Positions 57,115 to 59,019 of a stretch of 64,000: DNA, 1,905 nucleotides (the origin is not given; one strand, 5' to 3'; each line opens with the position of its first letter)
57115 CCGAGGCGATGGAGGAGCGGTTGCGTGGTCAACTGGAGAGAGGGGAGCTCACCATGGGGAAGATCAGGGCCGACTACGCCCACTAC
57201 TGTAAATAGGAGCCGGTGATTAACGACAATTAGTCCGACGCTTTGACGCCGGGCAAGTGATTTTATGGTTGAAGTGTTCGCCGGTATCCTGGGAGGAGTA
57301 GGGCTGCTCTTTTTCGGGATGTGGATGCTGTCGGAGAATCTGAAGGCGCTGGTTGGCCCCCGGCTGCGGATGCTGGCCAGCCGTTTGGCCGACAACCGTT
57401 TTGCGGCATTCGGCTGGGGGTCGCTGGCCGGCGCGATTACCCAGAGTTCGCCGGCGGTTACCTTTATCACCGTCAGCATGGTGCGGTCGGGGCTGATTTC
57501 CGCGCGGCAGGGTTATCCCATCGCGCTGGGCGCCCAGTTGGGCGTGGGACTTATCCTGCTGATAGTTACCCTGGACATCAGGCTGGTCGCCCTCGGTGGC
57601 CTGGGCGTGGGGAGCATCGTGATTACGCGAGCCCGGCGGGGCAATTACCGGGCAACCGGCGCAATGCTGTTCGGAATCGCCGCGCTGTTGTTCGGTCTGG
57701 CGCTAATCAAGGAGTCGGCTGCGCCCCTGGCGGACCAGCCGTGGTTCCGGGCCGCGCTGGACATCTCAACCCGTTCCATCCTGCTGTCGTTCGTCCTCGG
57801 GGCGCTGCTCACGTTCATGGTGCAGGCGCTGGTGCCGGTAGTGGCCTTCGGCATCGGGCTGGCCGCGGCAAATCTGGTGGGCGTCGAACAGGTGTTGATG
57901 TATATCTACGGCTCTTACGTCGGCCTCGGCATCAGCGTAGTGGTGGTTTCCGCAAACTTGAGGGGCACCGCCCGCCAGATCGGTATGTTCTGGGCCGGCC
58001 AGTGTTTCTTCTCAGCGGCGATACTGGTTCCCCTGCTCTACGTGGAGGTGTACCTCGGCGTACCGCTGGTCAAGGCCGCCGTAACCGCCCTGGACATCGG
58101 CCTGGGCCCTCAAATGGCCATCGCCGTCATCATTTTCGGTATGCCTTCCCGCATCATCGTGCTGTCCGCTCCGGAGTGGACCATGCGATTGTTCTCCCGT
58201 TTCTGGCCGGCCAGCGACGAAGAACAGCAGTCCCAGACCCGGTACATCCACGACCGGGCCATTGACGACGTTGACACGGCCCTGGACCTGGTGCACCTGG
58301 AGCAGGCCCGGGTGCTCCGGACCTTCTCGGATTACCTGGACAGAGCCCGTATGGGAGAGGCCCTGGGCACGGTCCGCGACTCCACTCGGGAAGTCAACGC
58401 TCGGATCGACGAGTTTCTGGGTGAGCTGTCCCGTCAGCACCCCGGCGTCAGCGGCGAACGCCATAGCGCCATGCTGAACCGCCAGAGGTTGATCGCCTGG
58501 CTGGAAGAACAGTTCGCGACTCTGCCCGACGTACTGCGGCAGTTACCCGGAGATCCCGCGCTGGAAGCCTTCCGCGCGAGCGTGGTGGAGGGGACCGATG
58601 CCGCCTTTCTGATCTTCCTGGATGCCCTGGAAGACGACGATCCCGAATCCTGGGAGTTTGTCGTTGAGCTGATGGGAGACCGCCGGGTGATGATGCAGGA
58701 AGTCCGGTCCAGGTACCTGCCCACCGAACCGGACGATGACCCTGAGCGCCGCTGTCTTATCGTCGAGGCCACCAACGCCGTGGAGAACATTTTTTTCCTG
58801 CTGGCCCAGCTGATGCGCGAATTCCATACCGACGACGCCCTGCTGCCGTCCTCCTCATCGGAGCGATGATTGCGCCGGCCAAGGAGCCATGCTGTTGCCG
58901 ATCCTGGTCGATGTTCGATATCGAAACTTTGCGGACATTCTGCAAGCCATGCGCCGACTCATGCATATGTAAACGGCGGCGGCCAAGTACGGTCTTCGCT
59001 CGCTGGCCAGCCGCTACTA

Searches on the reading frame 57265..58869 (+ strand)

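Call 59: search_protein_families(library=pfam, proteins=[window:57265-58869:+], max_evalue=0.001)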
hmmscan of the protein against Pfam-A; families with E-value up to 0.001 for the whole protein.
window:57265-58869:+ (534 aa): 1 family
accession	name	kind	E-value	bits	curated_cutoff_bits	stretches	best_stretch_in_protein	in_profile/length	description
PF02690.20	Na_Pi_cotrans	-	2.4e-33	115.5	29.1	2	14-149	1-136/137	Na+/Pi-cotransporter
